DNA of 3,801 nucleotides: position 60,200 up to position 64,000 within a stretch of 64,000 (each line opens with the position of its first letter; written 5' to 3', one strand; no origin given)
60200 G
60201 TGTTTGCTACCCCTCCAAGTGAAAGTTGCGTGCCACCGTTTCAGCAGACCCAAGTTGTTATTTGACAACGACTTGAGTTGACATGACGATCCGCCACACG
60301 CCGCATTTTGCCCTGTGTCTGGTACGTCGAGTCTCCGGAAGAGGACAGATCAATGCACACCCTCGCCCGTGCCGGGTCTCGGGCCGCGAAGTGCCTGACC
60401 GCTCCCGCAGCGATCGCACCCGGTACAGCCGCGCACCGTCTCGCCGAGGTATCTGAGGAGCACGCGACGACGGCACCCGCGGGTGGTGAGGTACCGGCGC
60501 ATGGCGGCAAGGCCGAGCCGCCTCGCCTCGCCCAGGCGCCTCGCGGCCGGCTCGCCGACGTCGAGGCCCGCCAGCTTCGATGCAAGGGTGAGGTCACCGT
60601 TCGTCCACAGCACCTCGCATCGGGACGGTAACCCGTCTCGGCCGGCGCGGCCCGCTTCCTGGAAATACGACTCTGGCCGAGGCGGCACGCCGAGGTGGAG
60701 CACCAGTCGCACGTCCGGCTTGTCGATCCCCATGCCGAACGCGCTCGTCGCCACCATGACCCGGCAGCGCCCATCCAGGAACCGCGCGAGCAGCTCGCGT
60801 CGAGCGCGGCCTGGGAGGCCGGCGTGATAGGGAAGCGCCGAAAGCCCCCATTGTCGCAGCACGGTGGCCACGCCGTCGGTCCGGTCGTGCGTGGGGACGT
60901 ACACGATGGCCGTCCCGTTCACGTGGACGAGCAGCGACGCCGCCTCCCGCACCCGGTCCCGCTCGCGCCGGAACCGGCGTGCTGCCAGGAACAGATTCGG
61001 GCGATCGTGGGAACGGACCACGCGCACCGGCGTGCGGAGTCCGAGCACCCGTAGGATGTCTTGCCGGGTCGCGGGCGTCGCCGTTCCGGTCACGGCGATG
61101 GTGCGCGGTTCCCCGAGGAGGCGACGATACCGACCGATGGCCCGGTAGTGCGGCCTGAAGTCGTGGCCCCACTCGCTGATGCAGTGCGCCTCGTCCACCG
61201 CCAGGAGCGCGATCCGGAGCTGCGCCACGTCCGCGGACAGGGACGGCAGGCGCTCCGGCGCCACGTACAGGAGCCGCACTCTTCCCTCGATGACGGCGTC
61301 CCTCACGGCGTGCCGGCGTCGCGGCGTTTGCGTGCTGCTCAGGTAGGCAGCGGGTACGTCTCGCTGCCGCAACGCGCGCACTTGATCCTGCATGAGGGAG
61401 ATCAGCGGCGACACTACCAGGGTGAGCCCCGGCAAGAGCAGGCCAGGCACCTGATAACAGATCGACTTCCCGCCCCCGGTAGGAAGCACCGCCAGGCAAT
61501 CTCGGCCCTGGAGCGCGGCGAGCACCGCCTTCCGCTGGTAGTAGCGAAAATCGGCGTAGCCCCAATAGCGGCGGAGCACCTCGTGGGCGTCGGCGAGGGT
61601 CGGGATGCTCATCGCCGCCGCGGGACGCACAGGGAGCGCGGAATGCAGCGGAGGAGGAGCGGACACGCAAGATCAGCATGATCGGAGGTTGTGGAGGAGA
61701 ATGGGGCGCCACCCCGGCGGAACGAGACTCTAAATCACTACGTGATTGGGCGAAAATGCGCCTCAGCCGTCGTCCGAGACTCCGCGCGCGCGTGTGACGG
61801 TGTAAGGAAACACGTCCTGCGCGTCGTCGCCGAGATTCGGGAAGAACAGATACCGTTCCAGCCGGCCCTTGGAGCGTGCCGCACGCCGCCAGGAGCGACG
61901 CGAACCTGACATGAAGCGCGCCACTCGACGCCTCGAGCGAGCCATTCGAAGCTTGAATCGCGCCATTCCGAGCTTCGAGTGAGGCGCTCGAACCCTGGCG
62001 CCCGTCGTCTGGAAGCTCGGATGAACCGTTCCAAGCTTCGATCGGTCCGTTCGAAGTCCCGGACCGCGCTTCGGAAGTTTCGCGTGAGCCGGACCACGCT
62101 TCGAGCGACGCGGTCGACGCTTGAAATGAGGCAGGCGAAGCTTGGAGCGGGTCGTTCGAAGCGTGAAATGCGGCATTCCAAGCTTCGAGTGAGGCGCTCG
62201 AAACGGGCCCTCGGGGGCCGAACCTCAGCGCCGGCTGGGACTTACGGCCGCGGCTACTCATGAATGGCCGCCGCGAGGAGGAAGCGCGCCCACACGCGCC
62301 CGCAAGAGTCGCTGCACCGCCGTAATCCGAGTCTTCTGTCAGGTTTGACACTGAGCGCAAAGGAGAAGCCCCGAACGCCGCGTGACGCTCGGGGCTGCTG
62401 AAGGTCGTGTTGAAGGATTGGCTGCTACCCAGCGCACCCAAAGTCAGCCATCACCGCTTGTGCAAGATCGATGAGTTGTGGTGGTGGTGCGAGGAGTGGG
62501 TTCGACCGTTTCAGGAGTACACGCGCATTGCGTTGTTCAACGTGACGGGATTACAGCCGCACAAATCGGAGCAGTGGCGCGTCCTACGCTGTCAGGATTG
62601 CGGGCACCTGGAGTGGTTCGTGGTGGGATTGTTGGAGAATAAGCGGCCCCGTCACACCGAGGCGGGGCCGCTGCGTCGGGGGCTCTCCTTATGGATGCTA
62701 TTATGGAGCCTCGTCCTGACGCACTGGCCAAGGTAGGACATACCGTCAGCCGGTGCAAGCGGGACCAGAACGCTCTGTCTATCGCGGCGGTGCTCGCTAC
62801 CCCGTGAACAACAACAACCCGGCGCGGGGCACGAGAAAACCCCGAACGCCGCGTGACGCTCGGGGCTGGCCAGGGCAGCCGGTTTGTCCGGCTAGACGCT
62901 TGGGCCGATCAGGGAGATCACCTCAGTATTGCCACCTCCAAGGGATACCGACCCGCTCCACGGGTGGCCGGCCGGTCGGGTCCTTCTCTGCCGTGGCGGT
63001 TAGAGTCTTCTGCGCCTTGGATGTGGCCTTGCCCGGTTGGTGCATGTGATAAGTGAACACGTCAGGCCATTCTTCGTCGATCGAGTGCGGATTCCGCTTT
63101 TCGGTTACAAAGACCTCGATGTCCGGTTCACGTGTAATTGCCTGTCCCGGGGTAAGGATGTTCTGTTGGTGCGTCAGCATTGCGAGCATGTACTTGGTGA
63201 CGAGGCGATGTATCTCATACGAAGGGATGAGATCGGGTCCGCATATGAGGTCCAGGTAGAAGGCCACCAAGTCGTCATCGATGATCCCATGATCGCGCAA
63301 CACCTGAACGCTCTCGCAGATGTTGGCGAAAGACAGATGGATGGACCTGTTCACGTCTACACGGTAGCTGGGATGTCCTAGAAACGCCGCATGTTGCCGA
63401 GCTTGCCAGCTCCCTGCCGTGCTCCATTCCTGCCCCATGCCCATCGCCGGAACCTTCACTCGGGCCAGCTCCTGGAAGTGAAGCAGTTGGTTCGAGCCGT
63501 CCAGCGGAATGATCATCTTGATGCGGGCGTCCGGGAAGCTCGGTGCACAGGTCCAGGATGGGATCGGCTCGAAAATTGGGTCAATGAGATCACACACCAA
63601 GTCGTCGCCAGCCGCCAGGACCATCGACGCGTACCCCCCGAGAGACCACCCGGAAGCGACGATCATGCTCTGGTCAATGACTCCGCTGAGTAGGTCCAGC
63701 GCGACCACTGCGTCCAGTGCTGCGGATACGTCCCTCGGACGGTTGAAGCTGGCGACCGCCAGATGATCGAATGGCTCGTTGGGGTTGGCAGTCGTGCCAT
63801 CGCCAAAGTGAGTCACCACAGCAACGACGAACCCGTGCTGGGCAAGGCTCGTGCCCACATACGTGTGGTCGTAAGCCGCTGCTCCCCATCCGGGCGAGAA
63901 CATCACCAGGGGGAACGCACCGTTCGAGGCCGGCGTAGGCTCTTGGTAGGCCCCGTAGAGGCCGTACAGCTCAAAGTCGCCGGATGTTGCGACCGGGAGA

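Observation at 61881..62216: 336-nt array of degenerate 21-nt tandem units with palindromic AAGCTT cores, in a gene-poor gap next to recQ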

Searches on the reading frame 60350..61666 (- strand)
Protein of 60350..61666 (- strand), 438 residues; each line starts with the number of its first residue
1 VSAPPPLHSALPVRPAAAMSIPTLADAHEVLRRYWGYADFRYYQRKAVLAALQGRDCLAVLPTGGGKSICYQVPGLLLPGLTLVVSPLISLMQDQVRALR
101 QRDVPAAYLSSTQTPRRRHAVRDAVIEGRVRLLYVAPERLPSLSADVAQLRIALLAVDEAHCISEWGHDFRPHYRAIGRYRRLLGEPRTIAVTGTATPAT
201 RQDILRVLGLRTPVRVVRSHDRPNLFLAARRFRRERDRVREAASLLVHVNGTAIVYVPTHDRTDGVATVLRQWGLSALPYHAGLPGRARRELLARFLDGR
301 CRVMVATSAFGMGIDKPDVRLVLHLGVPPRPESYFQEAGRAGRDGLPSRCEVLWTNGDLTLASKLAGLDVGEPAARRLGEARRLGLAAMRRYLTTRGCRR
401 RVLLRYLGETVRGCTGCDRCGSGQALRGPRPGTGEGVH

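Call 6: search_protein_families(library=pfam, max_evalue=1, proteins=[window:60350-61666:-])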
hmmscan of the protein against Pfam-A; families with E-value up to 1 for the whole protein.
window:60350-61666:- (438 aa): 4 families
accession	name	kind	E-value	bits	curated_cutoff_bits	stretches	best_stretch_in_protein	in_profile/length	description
PF00270.35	DEAD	-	5.5e-24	85.2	26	1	43-200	3-163/167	DEAD/DEAH box helicase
PF00271.37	Helicase_C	-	1.3e-21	77.3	23.5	1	247-345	12-110/110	Helicase conserved C-terminal domain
PF16124.10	RecQ_Zn_bind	-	8.1e-08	33.3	25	1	381-420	23-65/66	RecQ zinc-binding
PF04851.21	ResIII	-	0.061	13.7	22.5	1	40-177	4-146/164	Type III restriction enzyme, res subunit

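Call 7: find_encoding_contigs(protein=window:60350-61666:-, flank=10000, max_places=10)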
Protein window:60350-61666:- (438 aa): no gene with exactly this product is on record in the collection.

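Call 8: list_cluster_members(proteins=[window:61766-62176:-, window:61741-62181:-, window:61979-62260:+, window:61691-61906:+, window:60350-61666:-, window:62407-62736:+])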
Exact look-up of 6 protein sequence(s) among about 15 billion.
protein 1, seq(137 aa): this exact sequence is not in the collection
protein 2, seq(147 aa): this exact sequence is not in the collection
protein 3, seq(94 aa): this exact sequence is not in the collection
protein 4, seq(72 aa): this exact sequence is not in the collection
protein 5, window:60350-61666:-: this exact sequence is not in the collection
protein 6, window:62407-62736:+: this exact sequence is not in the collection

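Call 9: find_encoding_contigs(protein=window:60350-61612:-, flank=10000, max_places=10)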
Protein window:60350-61612:- (420 aa): 1 contig read that carries it; 1 place shown.
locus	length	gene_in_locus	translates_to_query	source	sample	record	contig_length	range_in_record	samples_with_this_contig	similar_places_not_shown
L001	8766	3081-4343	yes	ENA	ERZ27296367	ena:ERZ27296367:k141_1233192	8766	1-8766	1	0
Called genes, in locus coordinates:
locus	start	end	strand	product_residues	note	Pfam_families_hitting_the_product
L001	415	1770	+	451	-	PF03403:PAF-AH_p_II (faint), PF12740:PETase (weak)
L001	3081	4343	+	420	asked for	PF00270:DEAD, PF00271:Helicase_C, PF16124:RecQ_Zn_bind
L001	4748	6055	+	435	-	PF01972:SDH_protease, PF25145:NfeD1b_N, PF24961:NfeD_membrane, PF01957:NfeD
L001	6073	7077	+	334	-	PF12127:FloA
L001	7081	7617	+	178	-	-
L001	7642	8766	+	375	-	?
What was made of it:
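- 60350..61612 (-): RecQ-family helicase gene (420 aa), co-oriented with the element. Its ATG lies about 250 nt downstream of the array. It is a neighbour, not part of the element. No gene is called between 61613 and 62922 in the same locus from an independent assembly (call 9).
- No gene is called here in an independent assembly of the same locus (call 9).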

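Call 10: find_related_loci(query=window:60350-61612:-, collection=genome_contigs, flank=6000)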
Query window:60350-61612:- (420 aa) in genome_contigs; peptide patterns used: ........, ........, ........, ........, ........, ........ (x = any residue, [..] = any of these).
600 stretches matched a pattern (row limit reached: there are more); 598 encode a relative of the query (tblastn E <= 1e-3); the best 80 are kept; 80 distinct loci.
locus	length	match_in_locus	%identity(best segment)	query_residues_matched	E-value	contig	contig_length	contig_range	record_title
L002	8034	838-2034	41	6-402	3e-102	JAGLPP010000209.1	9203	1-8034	MAG: Bacteriovoracaceae bacterium isolate RS_8_16 ROV157_8.bin.16.fa_209, whole genome shotgun sequence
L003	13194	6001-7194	41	3-404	1e-101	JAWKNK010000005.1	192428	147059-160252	MAG: Flavobacteriales bacterium isolate ABC1.138 ABC1.138.fa-5, whole genome shotgun sequence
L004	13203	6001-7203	45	9-402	8e-100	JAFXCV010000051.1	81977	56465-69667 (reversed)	MAG: Oscillospiraceae bacterium isolate RGIG6299 Sheep_Rectum-3__c948058, whole genome shotgun sequence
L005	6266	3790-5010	43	6-404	1e-99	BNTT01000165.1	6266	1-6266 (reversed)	Bacteroidia bacterium MS499-65 DNA, sequence165, whole genome shotgun sequence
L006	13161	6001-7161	47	13-402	8e-99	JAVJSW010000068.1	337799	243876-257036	MAG: Sumerlaeia bacterium isolate G1-WW12-26 k141_38557, whole genome shotgun sequence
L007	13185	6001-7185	44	6-402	1e-98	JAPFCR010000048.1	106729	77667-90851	MAG: Sporosarcina sp. isolate bin_12_DannyCat k141_95311, whole genome shotgun sequence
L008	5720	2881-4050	40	11-402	2e-98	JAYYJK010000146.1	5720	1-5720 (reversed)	MAG: Nanoarchaeota archaeon isolate DS_MAG177 DS_MAG177_0146, whole genome shotgun sequence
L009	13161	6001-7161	40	10-404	9e-98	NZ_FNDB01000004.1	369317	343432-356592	Flavobacterium omnivorum strain CGMCC 1.2747, whole genome shotgun sequence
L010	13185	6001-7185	41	9-404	1e-97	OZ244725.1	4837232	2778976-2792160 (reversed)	MAG: Pyrinomonadaceae bacterium isolate 7651e387-dc64-44e5-bcba-2ed70fff98b0 genome assembly, chromosome: 1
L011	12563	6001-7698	52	1-402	2e-97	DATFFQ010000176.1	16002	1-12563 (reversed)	MAG TPA_asm: Gemmatimonadaceae bacterium isolate SMAG_U8640 k141_166428, whole genome shotgun sequence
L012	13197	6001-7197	40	3-402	6e-97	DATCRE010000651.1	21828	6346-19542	MAG TPA_asm: Cyclobacteriaceae bacterium isolate SMAG_U7271 k141_749774, whole genome shotgun sequence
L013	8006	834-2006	41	9-402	7e-97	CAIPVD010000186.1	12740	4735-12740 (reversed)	MAG: uncultured delta proteobacterium isolate AlinenLipids_bin-3264 genome assembly, contig: bin-3264:186/379, whole gen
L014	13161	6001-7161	40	10-404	3e-97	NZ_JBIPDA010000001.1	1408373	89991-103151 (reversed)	Flavobacterium sp. FlaQc-57 contig00001, whole genome shotgun sequence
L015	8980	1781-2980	42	10-411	6e-96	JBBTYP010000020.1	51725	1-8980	MAG: Patescibacteria group bacterium isolate H41-bin057_1 H41_bin057_1_000000000020, whole genome shotgun sequence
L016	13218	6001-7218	42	6-404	2e-96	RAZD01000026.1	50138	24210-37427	Bacterium C-53 strain C-53 Scaffold26_1, whole genome shotgun sequence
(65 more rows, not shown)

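Call 80: search_protein_families(library=ncbifam, max_evalue=0.01, proteins=[window:60350-61612:-])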
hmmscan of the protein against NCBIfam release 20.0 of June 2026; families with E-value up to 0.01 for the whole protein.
window:60350-61612:- (420 aa): 25 families
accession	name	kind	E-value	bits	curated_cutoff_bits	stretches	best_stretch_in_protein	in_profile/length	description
TIGR01389.1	recQ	equivalog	7e-130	434.2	640.2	1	10-403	2-393/591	DNA helicase RecQ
TIGR00614.1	recQ_fam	subfamily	1.6e-118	396.5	219.8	1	12-394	2-384/470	RecQ family ATP-dependent DNA helicase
NF008279.0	PRK11057.1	equivalog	4.1e-109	365.7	1015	1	7-402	11-403/608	ATP-dependent DNA helicase RecQ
NF041063.1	DpdF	equivalog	1.6e-64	218.9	550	1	26-348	145-494/813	protein DpdF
NF008394.0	PRK11192.1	equivalog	2.7e-15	56.2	507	2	234-328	249-343/441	ATP-dependent RNA helicase SrmB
NF053631.1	RNA_helic_CshA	equivalog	2.8e-14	52.8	646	1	229-327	234-332/434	degradosome RNA helicase CshA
NF008744.0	PRK11776.1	equivalog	3.9e-14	52.1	524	1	217-329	226-339/460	ATP-dependent RNA helicase DbpA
NF053711.1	RNA_heli_RhlE1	exception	1.6e-13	50.2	750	1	233-328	245-340/434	RNA helicase RhlE1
TIGR03817.1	DECH_helic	hypoth_equivalog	1.5e-12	46.6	874.1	1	258-328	305-375/742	helicase/secretion neighborhood putative DEAH-box helicase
TIGR04121.1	DEXH_lig_assoc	equivalog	1.7e-12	45.9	850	2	262-334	282-355/804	ligase-associated DNA damage response DEXH box helicase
NF053710.1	RNA_heli_RhlE2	exception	2.7e-11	42.6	925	1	235-327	252-344/635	RNA helicase RhlE2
NF007882.0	PRK10590.1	equivalog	2.8e-11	43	743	1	217-326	228-339/456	ATP-dependent RNA helicase RhlE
NF053636.1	DDHlcsCsdAPsy1082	equivalog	4e-11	42.1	890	1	234-327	245-338/512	DEAD/DEAH box helicase CsdA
NF008642.0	PRK11634.1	equivalog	1.9e-10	39.8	989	1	234-338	247-351/628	DEAD/DEAH family ATP-dependent RNA helicase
NF002340.1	PRK01297.1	equivalog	1.8e-07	30.3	564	1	235-327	252-344/372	ATP-dependent RNA helicase RhlB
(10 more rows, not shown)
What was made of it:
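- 60350..61612 (-): Calls 6, 9 and 80.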

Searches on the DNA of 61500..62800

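Call 12: search_rna_families(source=window, start=61500, end=62800, threshold=evalue, max_evalue=10)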
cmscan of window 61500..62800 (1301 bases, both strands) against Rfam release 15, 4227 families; matches with E-value up to 10: 5.
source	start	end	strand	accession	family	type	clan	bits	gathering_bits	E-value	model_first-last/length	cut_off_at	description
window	62119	62182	-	RF04035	mir-7910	Gene; miRNA;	-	17.4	83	8.9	1-61/61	no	mir-7910 microRNA precursor family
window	61946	62041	-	RF03169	c-di-GMP-II-GAG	Cis-reg; riboswitch;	CL00127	16.7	40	4.9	1-86/86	no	c-di-GMP-II-GAG riboswitch aptamer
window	61934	61990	+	RF03934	mir-m107-1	Gene; miRNA;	-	16.5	83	8.2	1-65/65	no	mir-m107-1 microRNA precursor family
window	61934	62053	+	RF04104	MIR918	Gene; miRNA;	-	15.9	268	5.4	1-265/265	no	MIR918 microRNA precursor family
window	62542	62681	+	RF01527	CrfA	Gene; sRNA;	-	14.8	38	7.9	1-136/136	no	Caulobacter sRNA CrfA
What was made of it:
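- On Any Rfam RNA family: The best hits score 14.8-17.4 bits with E of 4.9-8.9, all far below the gathering scores (call 12).
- Tried and rejected: Rfam at a permissive threshold gave only noise (call 12).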

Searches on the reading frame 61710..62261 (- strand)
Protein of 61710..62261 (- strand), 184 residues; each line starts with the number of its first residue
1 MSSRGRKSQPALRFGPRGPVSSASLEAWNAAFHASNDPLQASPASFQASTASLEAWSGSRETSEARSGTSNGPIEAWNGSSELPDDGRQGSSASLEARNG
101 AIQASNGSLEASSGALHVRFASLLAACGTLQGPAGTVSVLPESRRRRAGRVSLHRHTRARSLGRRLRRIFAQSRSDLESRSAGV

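Call 6: search_protein_families(library=pfam, max_evalue=1, proteins=[window:61710-62261:-])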
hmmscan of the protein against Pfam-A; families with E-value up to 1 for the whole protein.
seq(184 aa): 1 family
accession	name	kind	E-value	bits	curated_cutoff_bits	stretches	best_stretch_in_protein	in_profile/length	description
PF17237.7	Emr1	-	0.042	14.2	25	1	165-181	3-19/44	ERMES regulator 1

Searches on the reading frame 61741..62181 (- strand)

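Call 6: search_protein_families(library=pfam, max_evalue=1, proteins=[window:61766-62176:-, window:61741-62181:-])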
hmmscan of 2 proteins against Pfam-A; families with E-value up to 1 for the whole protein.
seq(137 aa): 0 families

seq(147 aa): 1 family
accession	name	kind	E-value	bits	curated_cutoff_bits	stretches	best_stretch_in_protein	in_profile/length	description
PF07793.16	DUF1631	-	0.22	10.4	33.7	1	23-79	432-488/741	Protein of unknown function (DUF1631)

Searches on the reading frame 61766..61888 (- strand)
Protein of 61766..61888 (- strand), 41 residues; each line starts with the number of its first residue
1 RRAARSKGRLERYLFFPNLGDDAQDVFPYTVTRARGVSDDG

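Call 103: find_homologous_proteins(query=window:61766-61888:-, max_evalue=10)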
Query seq(41 aa) (41 aa): 1 proteins with E <= 10 among 1 candidates.
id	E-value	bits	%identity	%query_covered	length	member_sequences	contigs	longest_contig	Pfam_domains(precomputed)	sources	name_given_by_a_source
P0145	2.0e-19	84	100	100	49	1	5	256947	-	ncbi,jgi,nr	ncbi:MAG: hypothetical protein OEO20_12765 [Gemmatimonadota bacterium]|nr:hypothetical protein [Gemm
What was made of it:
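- Tried and rejected: The only hit is the species' own 49-aa ORF (call 103).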

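Call 105: list_cluster_members(proteins=[P0145, P0002, P0040])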
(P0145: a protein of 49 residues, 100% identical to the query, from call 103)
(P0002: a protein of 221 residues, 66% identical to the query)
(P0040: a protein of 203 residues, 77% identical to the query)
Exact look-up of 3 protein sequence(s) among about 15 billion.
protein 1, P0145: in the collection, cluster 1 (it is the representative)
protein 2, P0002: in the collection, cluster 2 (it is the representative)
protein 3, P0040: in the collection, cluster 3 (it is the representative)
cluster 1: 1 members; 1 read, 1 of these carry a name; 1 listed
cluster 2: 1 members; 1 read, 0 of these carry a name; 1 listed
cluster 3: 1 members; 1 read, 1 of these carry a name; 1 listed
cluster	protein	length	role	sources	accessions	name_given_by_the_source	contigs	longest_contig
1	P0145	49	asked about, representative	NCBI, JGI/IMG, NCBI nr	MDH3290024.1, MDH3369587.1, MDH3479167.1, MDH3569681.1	MAG: hypothetical protein OEO20_12765 [Gemmatimonadota bacterium] | hypothetical protein [Gemmatimonadota bacterium]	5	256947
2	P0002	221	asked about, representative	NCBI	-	-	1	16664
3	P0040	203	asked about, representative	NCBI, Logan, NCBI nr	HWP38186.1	MAG TPA: fibronectin type III domain-containing protein [Gemmatimonadales bacterium] | fibronectin type III domain-containing protein [Gemmatimonadales bacterium]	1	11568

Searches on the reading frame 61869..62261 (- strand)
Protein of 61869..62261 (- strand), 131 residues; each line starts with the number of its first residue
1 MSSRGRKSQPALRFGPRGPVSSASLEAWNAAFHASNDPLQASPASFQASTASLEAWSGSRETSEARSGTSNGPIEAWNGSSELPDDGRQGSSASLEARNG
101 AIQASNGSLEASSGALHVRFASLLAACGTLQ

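Call 73: search_protein_representatives(protein=window:61869-62261:-)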
Query: 131 residues. Proteins with E-value up to 0.001 (for the whole library): 22; up to 1e-10: 6; up to 1e-30: 2. The best 22 are listed.
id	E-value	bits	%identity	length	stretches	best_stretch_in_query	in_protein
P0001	2.9e-33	131.0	66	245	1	1-131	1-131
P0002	4.3e-32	127.2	58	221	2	14-131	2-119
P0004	2.4e-27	111.9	65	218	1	2-131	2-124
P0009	1.8e-24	102.7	60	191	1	1-131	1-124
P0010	2.5e-24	102.1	61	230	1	1-131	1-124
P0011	6.6e-11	58.9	48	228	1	19-119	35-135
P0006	1.8e-09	54.2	60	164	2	75-131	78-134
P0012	1.1e-07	48.4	47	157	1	51-125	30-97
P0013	1.1e-06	45.3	44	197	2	30-109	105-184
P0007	2.4e-06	44.2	51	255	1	1-73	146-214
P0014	2.2e-05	41.0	37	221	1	23-123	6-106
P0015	3.8e-05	40.3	33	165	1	24-121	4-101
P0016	4.8e-05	40.0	44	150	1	42-107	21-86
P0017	5.7e-05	39.7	33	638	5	14-108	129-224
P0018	1.7e-04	38.2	35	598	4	29-123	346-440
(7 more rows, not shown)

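Call 75: find_encoding_contigs(protein=P0013, flank=3000, max_places=2)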
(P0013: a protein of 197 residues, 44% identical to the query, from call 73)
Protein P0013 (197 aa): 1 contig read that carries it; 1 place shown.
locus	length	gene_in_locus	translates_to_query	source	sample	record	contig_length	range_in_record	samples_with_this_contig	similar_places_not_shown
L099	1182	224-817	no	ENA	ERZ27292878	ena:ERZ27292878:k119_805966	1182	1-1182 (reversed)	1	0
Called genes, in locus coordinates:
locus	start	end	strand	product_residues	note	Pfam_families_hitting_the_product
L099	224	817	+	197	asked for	-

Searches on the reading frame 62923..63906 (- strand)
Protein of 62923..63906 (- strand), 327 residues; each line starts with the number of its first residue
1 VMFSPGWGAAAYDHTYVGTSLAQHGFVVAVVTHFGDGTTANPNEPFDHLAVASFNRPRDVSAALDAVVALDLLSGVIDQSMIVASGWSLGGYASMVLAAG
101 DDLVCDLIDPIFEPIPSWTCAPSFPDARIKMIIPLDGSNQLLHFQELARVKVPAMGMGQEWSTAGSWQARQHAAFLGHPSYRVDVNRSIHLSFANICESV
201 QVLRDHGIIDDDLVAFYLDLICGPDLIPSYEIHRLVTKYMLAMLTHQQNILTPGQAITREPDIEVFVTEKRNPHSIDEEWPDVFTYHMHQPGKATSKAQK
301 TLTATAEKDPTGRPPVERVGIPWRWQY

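Call 6: search_protein_families(library=pfam, max_evalue=1, proteins=[window:62923-63906:-])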
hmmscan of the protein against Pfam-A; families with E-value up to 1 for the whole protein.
window:62923-63906:- (327 aa): 4 families
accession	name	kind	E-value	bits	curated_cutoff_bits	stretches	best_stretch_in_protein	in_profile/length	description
PF12740.14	PETase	-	0.00012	22.1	28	1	3-99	59-144/263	PET hydrolase-like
PF00326.27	Peptidase_S9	-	0.0067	16.4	22.6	1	55-99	43-83/213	Prolyl oligopeptidase family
PF03403.19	PAF-AH_p_II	-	0.064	12.2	20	1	2-33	104-135/372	Platelet-activating factor acetylhydrolase, isoform II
PF01738.24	DLH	-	0.18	11.8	21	1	6-103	22-120/217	Dienelactone hydrolase family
